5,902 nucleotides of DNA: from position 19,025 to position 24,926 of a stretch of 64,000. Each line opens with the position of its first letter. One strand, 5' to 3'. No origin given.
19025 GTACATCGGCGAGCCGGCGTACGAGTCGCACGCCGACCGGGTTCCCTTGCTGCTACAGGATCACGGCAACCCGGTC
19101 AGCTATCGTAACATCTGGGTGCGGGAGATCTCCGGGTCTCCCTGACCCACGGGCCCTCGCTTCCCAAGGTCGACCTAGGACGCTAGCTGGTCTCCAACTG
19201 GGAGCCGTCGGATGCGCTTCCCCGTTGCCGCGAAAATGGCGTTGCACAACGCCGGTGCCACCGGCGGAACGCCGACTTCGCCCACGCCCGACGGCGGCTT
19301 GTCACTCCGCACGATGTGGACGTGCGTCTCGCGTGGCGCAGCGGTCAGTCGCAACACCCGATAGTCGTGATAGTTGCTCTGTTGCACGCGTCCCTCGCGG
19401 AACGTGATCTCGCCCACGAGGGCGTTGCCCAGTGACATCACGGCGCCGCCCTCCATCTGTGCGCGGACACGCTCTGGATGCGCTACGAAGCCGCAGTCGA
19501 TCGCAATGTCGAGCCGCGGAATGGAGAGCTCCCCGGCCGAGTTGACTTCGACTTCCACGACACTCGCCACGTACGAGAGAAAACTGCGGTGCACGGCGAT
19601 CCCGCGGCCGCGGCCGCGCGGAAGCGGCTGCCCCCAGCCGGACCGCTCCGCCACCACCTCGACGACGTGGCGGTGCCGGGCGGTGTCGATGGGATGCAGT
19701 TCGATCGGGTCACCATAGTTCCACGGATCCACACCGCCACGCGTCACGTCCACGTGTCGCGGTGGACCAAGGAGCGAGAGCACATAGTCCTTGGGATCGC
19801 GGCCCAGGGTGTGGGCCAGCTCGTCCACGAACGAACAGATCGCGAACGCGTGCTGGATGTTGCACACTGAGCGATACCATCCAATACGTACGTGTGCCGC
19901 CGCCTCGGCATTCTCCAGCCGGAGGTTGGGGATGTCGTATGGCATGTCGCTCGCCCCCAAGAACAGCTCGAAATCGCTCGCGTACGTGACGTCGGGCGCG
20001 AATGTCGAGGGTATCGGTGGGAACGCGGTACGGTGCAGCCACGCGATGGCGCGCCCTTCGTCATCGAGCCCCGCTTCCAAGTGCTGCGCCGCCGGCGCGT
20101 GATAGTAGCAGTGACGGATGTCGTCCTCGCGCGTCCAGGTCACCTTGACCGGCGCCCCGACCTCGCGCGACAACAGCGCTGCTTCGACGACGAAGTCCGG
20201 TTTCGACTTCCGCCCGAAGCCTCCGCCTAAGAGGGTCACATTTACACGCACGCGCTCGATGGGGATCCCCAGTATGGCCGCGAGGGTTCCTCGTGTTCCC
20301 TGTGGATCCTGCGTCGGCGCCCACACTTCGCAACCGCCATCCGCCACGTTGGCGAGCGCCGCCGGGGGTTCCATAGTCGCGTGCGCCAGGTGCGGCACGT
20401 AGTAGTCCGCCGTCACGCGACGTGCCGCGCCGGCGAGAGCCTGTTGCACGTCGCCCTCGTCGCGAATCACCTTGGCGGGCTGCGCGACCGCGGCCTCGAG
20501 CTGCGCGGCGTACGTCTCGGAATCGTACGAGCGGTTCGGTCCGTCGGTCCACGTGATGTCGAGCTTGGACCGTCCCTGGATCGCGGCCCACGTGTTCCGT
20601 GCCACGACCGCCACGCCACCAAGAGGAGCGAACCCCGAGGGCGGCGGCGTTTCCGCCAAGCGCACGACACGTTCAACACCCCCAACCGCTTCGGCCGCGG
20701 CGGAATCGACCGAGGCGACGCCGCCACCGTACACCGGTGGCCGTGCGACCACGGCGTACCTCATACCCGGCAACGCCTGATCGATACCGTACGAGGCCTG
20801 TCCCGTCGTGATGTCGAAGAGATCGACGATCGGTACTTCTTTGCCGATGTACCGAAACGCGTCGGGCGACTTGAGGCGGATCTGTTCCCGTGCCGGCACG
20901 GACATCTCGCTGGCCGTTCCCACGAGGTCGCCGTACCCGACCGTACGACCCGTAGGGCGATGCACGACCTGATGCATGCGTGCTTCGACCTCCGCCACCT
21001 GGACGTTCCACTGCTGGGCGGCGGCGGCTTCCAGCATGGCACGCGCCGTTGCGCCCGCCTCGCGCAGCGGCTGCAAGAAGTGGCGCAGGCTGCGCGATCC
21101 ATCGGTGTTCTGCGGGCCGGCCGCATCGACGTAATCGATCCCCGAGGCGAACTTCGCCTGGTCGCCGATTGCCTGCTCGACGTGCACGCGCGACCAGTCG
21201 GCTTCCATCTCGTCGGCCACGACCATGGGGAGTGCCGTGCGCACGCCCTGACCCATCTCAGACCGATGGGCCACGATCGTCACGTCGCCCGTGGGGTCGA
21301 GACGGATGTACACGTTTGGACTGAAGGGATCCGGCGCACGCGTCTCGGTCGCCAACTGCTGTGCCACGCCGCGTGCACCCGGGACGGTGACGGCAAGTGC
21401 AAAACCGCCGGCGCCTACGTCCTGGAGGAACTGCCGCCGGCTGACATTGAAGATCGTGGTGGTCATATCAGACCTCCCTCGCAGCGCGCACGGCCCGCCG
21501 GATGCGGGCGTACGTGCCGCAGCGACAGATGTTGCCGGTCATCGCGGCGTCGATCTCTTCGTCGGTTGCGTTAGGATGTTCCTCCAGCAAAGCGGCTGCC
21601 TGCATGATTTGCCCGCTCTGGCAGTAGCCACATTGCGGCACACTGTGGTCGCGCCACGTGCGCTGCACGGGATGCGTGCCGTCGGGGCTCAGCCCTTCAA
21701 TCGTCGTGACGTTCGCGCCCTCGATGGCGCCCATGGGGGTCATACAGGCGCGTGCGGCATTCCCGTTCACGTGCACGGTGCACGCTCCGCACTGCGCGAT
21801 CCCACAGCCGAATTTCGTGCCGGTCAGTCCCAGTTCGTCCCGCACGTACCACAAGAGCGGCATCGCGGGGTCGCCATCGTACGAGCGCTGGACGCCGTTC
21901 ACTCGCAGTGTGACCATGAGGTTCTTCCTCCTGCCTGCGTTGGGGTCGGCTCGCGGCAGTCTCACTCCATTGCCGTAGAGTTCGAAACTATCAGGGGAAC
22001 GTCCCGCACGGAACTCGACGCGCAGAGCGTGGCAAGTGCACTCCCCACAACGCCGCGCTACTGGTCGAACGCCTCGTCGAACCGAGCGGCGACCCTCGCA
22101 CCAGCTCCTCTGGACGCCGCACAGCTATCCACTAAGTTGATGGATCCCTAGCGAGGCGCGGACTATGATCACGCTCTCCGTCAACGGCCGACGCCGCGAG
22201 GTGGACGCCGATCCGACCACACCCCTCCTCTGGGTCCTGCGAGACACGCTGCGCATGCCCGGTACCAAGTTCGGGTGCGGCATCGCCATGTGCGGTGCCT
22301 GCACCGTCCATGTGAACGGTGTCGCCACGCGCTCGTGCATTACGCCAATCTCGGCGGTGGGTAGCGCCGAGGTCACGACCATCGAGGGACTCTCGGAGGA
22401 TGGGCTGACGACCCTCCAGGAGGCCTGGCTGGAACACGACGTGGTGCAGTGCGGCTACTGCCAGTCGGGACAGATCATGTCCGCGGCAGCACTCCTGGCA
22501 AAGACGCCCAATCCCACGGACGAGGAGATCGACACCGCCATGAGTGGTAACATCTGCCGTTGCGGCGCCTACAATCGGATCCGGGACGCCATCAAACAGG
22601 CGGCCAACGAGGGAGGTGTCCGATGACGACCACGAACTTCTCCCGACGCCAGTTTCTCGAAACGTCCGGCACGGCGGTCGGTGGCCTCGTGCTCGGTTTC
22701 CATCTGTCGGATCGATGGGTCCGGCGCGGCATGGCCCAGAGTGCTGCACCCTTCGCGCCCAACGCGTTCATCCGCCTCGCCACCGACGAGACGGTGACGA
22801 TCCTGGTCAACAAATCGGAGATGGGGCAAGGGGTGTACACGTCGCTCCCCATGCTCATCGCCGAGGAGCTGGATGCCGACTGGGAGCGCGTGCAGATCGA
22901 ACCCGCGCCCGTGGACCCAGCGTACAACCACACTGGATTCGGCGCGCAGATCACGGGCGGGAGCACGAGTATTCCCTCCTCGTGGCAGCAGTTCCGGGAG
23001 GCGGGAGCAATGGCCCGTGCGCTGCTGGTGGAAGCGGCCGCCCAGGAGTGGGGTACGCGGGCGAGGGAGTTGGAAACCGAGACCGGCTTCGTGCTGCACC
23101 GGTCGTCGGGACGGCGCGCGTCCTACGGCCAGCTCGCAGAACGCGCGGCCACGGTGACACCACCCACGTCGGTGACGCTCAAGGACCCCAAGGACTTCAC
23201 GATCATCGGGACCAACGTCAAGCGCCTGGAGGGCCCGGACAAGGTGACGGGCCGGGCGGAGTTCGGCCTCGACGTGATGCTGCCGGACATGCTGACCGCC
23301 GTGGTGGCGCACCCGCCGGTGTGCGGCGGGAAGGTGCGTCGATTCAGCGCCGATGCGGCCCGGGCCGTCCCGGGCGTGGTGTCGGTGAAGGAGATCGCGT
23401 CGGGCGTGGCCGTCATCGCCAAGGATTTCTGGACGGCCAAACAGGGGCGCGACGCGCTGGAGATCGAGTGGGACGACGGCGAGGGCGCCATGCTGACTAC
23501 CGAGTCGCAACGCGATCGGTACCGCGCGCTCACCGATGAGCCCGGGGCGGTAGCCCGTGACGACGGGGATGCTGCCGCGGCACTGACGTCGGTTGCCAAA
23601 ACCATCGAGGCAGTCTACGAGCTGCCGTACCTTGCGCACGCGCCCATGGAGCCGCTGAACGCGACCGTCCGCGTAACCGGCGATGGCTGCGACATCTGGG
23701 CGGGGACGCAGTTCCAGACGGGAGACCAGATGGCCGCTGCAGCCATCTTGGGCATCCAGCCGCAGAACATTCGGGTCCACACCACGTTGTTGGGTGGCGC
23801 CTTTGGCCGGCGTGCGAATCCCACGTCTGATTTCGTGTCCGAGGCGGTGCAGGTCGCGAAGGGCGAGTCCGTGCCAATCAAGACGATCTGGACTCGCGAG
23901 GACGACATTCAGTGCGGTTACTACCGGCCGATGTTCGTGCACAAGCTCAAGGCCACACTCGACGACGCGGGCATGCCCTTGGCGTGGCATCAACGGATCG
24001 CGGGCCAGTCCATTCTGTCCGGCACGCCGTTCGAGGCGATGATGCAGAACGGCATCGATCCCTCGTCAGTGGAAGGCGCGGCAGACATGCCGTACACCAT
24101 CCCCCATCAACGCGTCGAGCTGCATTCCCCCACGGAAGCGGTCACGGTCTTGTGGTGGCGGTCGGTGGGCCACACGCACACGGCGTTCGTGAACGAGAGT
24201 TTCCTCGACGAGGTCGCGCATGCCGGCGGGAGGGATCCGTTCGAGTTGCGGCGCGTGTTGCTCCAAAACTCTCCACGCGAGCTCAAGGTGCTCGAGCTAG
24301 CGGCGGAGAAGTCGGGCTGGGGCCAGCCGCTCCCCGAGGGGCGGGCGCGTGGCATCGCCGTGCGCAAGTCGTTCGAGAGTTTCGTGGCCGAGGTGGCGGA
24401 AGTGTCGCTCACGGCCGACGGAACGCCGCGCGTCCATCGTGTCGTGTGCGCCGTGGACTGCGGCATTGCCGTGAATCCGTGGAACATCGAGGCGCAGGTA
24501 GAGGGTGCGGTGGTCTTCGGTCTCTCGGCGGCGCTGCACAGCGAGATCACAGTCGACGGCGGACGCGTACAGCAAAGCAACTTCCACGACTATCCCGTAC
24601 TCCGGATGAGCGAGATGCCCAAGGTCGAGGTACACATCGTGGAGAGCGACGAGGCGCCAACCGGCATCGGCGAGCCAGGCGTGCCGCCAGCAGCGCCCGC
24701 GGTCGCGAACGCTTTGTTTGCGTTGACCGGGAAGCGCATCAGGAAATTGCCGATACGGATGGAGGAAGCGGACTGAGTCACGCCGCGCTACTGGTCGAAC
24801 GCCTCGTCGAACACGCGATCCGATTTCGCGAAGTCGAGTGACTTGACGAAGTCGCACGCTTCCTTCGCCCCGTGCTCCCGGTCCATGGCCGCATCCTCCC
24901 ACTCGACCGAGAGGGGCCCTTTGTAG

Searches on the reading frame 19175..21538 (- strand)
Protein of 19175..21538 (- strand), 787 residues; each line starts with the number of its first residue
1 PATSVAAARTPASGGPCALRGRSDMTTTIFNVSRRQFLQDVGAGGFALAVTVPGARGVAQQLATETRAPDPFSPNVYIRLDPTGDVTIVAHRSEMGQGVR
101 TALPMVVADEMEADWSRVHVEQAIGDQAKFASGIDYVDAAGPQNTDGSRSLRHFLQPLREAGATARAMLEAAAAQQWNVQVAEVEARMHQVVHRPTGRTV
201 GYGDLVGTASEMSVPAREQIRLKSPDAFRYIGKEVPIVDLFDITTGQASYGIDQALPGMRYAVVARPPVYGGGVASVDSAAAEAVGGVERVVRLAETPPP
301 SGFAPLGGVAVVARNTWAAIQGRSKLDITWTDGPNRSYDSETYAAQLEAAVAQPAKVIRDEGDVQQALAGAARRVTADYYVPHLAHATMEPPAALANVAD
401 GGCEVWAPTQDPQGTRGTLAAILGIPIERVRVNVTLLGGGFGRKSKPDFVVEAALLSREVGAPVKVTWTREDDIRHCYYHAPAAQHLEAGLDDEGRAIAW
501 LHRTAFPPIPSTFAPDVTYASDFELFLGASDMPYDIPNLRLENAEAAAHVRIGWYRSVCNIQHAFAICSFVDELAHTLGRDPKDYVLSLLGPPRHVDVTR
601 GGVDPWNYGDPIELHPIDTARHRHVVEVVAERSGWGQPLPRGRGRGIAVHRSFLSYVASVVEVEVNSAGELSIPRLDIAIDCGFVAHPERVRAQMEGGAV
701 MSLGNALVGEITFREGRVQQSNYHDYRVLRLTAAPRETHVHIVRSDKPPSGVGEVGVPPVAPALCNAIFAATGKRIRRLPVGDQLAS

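Call 92: search_protein_families(library=pfam, proteins=[window:19175-21538:-])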
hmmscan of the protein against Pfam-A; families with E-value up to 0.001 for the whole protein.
window:19175-21538:- (787 aa): 2 families
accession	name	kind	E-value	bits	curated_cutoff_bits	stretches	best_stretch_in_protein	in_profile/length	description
PF02738.23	MoCoBD_1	-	1.6e-39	135.9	27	1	354-583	6-237/244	Molybdopterin cofactor-binding domain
PF20256.3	MoCoBD_2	-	6.3e-31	108.4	27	2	652-734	198-282/283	Molybdopterin cofactor-binding domain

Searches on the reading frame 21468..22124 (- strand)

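Call 92: search_protein_families(library=pfam, proteins=[window:21468-22124:-])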
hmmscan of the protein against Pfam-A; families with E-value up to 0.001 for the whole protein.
window:21468-22124:- (218 aa): 3 families
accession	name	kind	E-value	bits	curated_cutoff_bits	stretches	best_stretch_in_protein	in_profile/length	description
PF01799.25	Fer2_2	-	2.8e-30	104.7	30.3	1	141-213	1-75/75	[2Fe-2S] binding domain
PF00111.32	Fer2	-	2e-06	28.1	21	1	74-121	2-49/77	2Fe-2S iron-sulfur cluster binding domain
PF13085.11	Fer2_3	-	6.8e-06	26.5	27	1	90-145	34-89/107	2Fe-2S iron-sulfur cluster binding domain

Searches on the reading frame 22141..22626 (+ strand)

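Call 92: search_protein_families(library=pfam, proteins=[window:22141-22626:+])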
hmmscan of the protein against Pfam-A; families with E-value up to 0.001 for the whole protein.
window:22141-22626:+ (161 aa): 4 families
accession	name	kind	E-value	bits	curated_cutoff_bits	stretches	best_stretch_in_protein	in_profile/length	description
PF01799.25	Fer2_2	-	3.8e-32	110.7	30.3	1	80-152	1-75/75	[2Fe-2S] binding domain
PF00111.32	Fer2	-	1.1e-06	28.9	21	1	14-60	3-49/77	2Fe-2S iron-sulfur cluster binding domain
PF13085.11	Fer2_3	-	1.3e-06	28.8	27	1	45-85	51-90/107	2Fe-2S iron-sulfur cluster binding domain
PF13510.11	Fer2_4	-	0.00061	20.2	22.8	0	8-71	2-72/82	2Fe-2S iron-sulfur cluster binding domain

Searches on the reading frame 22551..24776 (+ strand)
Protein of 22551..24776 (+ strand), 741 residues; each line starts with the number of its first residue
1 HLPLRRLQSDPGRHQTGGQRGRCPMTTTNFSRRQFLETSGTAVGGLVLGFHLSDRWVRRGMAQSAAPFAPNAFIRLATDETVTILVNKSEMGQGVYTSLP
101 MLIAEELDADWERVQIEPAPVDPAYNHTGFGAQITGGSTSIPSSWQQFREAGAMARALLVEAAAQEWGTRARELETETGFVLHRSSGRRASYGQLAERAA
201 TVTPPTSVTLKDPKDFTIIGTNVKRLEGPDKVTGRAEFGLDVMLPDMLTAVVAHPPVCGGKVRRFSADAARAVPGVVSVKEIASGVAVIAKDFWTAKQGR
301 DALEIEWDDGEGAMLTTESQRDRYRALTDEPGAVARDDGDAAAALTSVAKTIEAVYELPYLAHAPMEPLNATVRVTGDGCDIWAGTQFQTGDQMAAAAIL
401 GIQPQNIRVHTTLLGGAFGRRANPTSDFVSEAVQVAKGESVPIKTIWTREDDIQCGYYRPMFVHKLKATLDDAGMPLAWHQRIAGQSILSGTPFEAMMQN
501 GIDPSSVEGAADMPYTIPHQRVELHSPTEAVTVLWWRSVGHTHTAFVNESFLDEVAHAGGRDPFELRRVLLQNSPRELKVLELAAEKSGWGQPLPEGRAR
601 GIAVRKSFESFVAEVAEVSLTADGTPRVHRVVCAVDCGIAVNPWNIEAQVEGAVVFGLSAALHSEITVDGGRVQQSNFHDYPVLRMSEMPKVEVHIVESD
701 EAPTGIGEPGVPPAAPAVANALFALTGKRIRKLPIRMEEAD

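Call 92: search_protein_families(library=pfam, proteins=[window:22551-24776:+])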
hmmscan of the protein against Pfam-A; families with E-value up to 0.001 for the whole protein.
window:22551-24776:+ (741 aa): 2 families
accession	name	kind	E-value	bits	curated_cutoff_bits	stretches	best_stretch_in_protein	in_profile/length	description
PF20256.3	MoCoBD_2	-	3.2e-32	112.6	27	2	610-690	201-283/283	Molybdopterin cofactor-binding domain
PF02738.23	MoCoBD_1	-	1.2e-29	103.5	27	1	333-568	8-241/244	Molybdopterin cofactor-binding domain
